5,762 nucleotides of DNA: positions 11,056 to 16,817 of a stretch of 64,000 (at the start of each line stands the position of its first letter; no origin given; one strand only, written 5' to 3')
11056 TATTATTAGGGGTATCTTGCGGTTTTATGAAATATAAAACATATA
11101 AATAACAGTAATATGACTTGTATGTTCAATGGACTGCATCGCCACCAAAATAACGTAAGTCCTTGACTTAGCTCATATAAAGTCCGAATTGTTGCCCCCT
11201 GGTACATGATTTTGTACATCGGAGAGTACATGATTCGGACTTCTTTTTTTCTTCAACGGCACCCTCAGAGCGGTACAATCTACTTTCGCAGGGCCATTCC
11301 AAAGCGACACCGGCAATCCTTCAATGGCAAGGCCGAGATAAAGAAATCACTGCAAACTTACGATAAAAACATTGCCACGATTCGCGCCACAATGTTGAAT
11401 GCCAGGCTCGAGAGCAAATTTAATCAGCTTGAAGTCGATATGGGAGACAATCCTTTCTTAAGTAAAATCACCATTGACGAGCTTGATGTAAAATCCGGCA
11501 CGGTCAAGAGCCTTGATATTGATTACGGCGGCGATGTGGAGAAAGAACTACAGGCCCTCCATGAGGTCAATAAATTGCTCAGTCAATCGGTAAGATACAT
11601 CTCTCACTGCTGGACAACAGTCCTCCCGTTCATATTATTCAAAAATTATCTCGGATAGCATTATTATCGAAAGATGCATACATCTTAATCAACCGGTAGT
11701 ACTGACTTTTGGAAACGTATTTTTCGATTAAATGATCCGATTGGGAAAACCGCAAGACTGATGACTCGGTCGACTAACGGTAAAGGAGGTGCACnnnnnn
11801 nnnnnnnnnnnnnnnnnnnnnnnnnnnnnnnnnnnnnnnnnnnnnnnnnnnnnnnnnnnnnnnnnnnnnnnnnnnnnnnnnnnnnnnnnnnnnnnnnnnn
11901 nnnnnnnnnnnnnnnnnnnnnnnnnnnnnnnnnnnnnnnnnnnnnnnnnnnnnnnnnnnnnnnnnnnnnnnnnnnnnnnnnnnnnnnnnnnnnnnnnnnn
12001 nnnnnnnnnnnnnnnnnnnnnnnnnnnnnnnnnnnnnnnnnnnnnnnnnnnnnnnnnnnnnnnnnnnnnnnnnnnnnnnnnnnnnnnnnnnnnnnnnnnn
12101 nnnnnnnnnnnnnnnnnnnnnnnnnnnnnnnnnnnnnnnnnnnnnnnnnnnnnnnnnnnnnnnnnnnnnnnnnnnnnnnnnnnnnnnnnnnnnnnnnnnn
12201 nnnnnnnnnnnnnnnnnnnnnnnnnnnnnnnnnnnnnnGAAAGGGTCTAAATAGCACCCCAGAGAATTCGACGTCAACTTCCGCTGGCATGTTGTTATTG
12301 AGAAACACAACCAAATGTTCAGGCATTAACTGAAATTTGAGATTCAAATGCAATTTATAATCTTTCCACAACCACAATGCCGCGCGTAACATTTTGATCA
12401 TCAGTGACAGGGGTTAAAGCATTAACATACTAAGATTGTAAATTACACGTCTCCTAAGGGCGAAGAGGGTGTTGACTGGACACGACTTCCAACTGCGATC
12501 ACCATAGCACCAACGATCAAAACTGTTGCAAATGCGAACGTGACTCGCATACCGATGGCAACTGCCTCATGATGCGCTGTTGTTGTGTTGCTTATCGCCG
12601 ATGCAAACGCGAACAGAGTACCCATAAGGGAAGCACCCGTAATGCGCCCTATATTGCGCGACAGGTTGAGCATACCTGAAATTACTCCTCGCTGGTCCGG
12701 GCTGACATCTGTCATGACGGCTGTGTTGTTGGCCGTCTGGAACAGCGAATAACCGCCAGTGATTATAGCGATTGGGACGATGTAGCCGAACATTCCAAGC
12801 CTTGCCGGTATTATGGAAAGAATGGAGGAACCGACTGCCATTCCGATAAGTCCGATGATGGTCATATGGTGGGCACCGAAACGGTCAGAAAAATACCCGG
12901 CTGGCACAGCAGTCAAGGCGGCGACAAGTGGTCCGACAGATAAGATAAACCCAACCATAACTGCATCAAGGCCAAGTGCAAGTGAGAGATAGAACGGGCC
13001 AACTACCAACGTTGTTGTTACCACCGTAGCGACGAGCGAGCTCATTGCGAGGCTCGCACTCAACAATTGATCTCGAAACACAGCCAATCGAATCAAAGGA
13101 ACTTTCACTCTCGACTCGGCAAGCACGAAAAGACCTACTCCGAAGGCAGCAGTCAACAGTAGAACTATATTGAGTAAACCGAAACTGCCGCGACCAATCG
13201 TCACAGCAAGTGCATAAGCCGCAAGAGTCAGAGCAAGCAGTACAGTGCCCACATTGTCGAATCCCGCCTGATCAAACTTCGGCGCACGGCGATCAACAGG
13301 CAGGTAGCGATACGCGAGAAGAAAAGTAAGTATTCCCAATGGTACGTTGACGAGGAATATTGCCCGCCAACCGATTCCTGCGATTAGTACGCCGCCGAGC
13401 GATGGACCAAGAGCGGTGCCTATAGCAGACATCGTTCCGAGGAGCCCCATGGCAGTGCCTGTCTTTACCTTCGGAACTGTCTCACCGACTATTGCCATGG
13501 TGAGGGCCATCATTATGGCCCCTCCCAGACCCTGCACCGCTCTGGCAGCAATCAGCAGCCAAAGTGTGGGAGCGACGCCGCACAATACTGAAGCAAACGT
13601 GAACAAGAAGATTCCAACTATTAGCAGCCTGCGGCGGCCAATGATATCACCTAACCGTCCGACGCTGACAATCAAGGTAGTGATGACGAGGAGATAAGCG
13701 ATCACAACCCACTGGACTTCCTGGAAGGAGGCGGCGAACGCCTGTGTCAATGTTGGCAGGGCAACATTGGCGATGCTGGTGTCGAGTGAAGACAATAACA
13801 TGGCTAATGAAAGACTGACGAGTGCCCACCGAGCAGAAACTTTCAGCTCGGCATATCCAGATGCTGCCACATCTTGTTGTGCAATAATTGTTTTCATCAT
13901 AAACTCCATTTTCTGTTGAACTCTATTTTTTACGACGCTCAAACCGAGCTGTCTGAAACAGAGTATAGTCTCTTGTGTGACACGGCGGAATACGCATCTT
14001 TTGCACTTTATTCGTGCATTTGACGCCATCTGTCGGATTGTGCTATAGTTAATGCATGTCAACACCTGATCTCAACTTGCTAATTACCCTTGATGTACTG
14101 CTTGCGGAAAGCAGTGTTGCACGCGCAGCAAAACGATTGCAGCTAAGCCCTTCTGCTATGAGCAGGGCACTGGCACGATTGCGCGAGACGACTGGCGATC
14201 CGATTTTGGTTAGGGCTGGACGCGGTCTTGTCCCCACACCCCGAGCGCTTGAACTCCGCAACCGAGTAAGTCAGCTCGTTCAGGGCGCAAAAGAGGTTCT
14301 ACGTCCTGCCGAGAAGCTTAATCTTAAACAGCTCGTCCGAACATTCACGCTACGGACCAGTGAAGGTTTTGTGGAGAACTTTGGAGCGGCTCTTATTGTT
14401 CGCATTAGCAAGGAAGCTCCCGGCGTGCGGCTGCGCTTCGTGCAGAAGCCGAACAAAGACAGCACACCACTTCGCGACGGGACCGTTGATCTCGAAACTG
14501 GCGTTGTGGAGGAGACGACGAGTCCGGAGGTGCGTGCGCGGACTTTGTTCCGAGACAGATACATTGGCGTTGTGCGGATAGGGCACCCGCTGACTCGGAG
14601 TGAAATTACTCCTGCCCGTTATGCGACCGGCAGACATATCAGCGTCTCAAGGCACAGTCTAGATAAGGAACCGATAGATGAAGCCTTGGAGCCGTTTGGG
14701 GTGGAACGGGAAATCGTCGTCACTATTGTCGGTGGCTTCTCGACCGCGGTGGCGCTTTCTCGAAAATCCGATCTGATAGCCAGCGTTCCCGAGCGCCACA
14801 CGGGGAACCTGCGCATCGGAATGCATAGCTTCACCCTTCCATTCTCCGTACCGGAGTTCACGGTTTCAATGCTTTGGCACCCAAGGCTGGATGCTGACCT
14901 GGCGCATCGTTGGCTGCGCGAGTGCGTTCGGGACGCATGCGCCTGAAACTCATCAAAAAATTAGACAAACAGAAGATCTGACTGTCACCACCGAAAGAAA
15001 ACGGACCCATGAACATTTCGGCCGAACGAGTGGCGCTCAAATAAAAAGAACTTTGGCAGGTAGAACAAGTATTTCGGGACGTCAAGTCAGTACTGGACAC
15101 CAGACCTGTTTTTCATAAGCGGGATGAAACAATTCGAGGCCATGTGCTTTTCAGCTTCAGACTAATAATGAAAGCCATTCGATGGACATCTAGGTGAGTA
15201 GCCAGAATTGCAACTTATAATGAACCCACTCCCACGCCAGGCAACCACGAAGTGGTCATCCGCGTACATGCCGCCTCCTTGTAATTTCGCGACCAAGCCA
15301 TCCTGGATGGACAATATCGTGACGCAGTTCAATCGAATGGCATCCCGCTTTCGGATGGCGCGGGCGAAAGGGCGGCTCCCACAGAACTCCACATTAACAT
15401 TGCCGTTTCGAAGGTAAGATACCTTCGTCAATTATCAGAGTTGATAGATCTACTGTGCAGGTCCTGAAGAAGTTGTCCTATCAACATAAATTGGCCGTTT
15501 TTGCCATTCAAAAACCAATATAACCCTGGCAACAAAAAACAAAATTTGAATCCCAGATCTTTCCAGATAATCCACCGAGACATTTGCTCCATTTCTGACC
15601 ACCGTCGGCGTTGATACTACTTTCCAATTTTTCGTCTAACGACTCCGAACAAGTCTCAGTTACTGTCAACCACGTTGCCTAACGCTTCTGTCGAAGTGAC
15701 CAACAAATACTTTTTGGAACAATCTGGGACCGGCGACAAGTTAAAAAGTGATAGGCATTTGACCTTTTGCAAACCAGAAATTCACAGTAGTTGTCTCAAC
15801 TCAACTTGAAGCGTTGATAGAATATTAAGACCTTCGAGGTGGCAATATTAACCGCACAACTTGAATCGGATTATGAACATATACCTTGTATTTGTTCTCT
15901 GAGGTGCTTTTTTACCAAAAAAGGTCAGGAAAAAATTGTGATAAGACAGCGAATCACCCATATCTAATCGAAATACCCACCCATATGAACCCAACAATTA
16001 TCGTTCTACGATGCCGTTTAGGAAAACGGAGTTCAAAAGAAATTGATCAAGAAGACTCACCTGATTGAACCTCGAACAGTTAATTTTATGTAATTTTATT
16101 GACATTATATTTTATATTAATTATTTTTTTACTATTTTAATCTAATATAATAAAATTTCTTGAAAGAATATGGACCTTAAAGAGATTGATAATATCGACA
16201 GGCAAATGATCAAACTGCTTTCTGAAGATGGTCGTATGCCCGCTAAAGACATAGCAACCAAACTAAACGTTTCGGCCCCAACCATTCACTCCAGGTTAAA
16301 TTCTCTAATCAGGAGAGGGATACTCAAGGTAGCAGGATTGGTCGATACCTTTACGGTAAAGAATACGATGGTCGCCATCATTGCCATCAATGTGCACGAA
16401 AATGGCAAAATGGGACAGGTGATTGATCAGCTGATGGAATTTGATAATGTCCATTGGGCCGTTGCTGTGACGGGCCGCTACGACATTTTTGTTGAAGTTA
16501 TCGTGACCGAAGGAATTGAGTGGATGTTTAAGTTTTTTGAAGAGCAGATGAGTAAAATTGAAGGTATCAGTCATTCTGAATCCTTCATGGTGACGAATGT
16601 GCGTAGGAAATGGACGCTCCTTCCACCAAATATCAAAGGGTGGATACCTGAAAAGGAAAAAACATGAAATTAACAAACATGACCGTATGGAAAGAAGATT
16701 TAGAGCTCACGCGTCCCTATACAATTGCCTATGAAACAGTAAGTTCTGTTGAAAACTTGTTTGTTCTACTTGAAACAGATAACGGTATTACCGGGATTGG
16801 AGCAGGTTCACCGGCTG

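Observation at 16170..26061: D-amino-acid/peptide catabolic operon resembling a variant acetylation-racemisation pathway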

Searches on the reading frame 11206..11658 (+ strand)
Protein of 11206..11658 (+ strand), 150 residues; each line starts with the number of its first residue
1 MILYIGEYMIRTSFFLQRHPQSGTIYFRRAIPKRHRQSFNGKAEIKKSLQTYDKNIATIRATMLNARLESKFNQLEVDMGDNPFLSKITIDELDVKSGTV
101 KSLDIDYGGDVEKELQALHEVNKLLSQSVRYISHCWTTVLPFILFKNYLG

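Call 76: search_protein_families(library=pfam, proteins=[window:11206-11658:+], max_evalue=0.001)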
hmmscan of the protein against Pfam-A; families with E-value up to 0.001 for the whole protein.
window:11206-11658:+ (150 aa): 1 family
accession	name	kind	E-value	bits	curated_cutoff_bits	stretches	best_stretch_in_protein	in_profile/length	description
PF20172.3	DUF6538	-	3.6e-14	52.6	27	1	16-76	2-59/60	Domain of unknown function (DUF6538)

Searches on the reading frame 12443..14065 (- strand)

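Call 76: search_protein_families(library=pfam, proteins=[window:12443-14065:-], max_evalue=0.001)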
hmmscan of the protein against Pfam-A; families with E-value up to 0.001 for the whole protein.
window:12443-14065:- (540 aa): 3 families
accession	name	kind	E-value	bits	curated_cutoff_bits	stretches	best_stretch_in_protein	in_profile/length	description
PF07690.21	MFS_1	-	5.6e-58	196.9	33.4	1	85-478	1-347/347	Major Facilitator Superfamily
PF05977.19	MFS_3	-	1.2e-11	44.3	27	1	84-250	14-184/524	Transmembrane secretion effector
PF00083.30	Sugar_tr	-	3.4e-09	36.6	22.3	1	110-250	41-187/452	Sugar (and other) transporter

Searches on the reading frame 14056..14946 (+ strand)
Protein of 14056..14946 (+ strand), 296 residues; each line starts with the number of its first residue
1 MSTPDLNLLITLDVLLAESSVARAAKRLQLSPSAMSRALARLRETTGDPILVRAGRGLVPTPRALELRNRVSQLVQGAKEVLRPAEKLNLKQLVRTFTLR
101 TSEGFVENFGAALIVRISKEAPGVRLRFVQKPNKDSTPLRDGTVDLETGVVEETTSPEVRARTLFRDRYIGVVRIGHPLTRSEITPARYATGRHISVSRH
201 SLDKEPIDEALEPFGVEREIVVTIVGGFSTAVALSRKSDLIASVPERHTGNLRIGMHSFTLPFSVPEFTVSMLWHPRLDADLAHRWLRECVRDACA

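Call 76: search_protein_families(library=pfam, proteins=[window:14056-14946:+], max_evalue=0.001)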
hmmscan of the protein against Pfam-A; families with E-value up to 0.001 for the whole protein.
window:14056-14946:+ (296 aa): 3 families
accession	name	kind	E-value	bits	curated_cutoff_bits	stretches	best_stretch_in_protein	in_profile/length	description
PF03466.25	LysR_substrate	-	1.7e-18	67.3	28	1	94-295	5-208/209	LysR substrate binding domain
PF00126.33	HTH_1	-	4.9e-14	52.4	26.6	1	6-64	1-59/60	Bacterial regulatory helix-turn-helix protein, lysR family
PF13556.12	HTH_30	-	0.00033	20.8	27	1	8-49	1-43/59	PucR C-terminal helix-turn-helix domain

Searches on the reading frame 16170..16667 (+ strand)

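Call 4: search_protein_families(library=pfam, proteins=[window:16170-16667:+])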
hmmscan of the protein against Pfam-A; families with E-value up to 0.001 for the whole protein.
window:16170-16667:+ (165 aa): 9 families
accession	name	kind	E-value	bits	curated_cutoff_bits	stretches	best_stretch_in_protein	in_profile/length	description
PF13404.12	HTH_AsnC-type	-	1.7e-12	47.4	27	1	6-46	1-41/42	AsnC-type helix-turn-helix domain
PF13412.12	HTH_24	-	5.5e-12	45.5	21.9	1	7-53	2-48/48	Winged helix-turn-helix DNA-binding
PF01037.27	AsnC_trans_reg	-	3.2e-08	33.8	25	1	78-142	6-71/73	Lrp/AsnC ligand binding domain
PF09339.16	HTH_IclR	-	1.7e-05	25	22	1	15-53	10-49/52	IclR helix-turn-helix domain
PF08279.18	HTH_11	-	0.00012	22.3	25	1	11-50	3-43/55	HTH domain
PF01978.25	TrmB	-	0.00043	20.5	25.6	1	15-53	16-53/68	Sugar-specific transcriptional regulator TrmB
PF12840.13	HTH_20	-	0.00062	20.1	27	1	14-54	10-50/51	Helix-turn-helix domain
PF22482.2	AsnC_trans_reg_3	-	0.00073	20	24.4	0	83-146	26-87/95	PF0864 C-terminal dimeric alpha+beta barrel domain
PF01047.28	MarR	-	0.00078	19.7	24.6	0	16-52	11-47/59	MarR family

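Call 5: search_protein_families(library=ncbifam, proteins=[window:16170-16667:+])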
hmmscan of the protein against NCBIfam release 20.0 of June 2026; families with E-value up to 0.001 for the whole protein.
window:16170-16667:+ (165 aa): 9 families
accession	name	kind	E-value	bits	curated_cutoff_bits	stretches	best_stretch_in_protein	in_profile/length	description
NF040947.1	trans_reg_LysM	equivalog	4.1e-18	65.5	180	1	6-141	1-132/136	HTH-type transcriptional regulator LysM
NF008384.0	PRK11179.1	equivalog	1.3e-17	64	227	1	4-141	5-142/153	transcriptional regulator AsnC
NF053758.1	ChrTpTrnRegChrS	equivalog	1.4e-12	47.7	250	1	4-142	10-147/158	chromate efflux transcriptional regulator ChrS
NF040820.1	trans_reg_LrpA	equivalog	8.5e-11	41.9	250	1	6-134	2-129/141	HTH-type transcriptional regulator LrpA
NF041396.1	TranRegLrp_Halo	equivalog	8.7e-11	41.9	190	1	7-107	4-104/149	HTH-type transcriptional regulator Lrp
NF041395.1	TranRegLrpA1_Halo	equivalog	2.7e-10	40.4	250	1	9-137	6-133/142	HTH-type transcriptional regulator LrpA1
NF008370.0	PRK11169.1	equivalog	2.1e-06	27.5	233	1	3-143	9-151/164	leucine-responsive transcriptional regulator Lrp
NF033789.1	repress_SdpR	subfamily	7.1e-05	22.7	100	1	7-68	7-61/79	autorepressor SdpR family transcription factor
TIGR04176.1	MarR_EPS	equivalog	0.00052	20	88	1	8-57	4-53/105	MarR family EPS-associated transcriptional regulator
